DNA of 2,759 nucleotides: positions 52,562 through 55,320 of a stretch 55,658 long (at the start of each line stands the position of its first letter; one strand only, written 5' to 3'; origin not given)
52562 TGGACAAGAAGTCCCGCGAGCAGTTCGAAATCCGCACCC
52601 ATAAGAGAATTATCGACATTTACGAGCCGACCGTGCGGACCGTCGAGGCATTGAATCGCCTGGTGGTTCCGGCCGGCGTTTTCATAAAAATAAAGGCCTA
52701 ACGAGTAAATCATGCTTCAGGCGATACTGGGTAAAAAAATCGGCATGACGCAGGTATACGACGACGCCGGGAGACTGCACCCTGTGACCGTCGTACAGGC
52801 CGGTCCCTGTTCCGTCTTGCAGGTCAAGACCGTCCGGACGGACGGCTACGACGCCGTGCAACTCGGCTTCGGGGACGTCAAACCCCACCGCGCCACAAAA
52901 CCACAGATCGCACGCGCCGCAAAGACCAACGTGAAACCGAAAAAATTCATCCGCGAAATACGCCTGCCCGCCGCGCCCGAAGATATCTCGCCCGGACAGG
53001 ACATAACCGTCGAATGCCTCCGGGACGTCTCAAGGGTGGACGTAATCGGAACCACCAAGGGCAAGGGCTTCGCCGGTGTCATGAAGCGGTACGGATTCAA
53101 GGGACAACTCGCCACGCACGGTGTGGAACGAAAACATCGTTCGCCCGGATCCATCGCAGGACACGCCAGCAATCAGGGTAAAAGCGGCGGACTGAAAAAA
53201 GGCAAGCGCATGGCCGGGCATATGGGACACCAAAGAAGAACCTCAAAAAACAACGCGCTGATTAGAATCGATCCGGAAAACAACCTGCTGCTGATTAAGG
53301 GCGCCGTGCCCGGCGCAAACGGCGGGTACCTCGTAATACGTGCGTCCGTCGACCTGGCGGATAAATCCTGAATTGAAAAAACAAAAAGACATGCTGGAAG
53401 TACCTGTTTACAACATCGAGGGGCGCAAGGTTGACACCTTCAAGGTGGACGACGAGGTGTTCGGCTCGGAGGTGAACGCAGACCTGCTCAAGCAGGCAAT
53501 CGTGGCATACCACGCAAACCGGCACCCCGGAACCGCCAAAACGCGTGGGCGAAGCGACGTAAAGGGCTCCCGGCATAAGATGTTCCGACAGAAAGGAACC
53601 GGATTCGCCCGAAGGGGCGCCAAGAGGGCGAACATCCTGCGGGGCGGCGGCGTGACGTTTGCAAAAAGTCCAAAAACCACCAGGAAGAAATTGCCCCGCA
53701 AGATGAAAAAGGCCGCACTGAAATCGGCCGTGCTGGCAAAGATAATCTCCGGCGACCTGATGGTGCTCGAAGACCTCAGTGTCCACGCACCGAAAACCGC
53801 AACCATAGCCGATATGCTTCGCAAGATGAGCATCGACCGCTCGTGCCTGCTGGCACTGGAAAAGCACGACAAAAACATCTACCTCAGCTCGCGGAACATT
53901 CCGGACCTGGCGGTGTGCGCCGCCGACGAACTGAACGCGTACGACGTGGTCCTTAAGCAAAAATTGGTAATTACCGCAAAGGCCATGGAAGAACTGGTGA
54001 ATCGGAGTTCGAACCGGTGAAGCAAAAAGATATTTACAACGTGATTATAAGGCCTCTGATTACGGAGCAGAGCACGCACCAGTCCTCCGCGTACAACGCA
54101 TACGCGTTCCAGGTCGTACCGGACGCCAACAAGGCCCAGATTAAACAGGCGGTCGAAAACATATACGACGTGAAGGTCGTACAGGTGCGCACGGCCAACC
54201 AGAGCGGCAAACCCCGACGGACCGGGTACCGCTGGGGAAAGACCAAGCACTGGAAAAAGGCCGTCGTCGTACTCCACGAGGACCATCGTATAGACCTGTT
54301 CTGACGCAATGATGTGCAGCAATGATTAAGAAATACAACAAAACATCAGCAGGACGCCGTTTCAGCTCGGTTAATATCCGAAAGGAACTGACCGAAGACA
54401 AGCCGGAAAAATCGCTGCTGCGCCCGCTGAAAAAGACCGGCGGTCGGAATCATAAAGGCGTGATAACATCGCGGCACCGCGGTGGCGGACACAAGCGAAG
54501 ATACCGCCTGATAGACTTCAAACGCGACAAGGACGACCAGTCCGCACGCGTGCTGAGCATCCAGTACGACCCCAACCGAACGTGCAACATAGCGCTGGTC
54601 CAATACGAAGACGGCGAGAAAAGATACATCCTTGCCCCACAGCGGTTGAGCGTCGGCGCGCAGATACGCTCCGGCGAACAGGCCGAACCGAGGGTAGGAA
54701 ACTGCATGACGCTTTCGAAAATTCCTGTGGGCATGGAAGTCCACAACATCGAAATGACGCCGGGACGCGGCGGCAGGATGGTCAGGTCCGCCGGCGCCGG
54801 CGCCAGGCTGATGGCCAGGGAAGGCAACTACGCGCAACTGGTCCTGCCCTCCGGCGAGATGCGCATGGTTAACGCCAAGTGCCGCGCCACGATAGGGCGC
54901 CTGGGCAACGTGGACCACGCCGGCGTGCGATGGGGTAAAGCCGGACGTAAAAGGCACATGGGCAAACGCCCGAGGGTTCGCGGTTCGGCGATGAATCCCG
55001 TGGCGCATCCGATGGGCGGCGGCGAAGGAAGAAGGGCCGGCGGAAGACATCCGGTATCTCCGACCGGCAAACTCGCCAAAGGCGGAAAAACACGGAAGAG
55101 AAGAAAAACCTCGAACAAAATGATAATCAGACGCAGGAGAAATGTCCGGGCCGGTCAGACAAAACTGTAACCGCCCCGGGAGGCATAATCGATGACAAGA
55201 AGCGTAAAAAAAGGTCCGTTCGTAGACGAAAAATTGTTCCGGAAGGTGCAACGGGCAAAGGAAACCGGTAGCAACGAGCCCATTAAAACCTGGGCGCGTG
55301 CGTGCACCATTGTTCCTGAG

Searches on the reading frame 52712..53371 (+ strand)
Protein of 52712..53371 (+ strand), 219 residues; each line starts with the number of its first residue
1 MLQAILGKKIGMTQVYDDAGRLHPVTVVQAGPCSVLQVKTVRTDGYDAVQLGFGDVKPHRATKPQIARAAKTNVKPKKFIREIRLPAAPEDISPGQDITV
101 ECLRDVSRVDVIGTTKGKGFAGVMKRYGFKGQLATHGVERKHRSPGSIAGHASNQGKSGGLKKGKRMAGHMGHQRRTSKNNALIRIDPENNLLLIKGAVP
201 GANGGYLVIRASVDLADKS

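Call 30: search_protein_families(library=pfam, proteins=[window:52712-53371:+], max_evalue=0.001)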
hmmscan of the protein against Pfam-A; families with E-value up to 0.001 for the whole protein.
window:52712-53371:+ (219 aa): 1 family
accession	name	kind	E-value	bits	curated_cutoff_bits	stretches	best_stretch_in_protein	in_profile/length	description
PF00297.29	Ribosomal_L3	-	5.2e-13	49.2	22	1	107-188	216-290/369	Ribosomal protein L3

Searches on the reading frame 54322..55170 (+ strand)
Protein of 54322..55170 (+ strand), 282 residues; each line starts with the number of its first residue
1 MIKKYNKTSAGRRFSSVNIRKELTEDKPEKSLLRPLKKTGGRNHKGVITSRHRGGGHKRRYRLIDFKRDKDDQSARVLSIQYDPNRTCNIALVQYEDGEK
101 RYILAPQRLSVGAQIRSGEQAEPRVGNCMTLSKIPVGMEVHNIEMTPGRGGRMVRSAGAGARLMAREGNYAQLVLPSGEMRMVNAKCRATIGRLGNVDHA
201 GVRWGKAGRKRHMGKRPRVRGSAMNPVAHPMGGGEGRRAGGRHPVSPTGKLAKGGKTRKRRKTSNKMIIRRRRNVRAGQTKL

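Call 30: search_protein_families(library=pfam, proteins=[window:54322-55170:+], max_evalue=0.001)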
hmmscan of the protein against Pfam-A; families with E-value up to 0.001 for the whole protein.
window:54322-55170:+ (282 aa): 2 families
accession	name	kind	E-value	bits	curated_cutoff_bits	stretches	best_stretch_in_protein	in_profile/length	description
PF03947.24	Ribosomal_L2_C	-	7.3e-50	168.7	33.7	1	125-249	2-126/126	Ribosomal Proteins L2, C-terminal domain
PF00181.30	Ribosomal_L2_N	-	4.2e-35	120.1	23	1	41-116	1-76/77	Ribosomal Proteins L2, RNA binding N-terminal domain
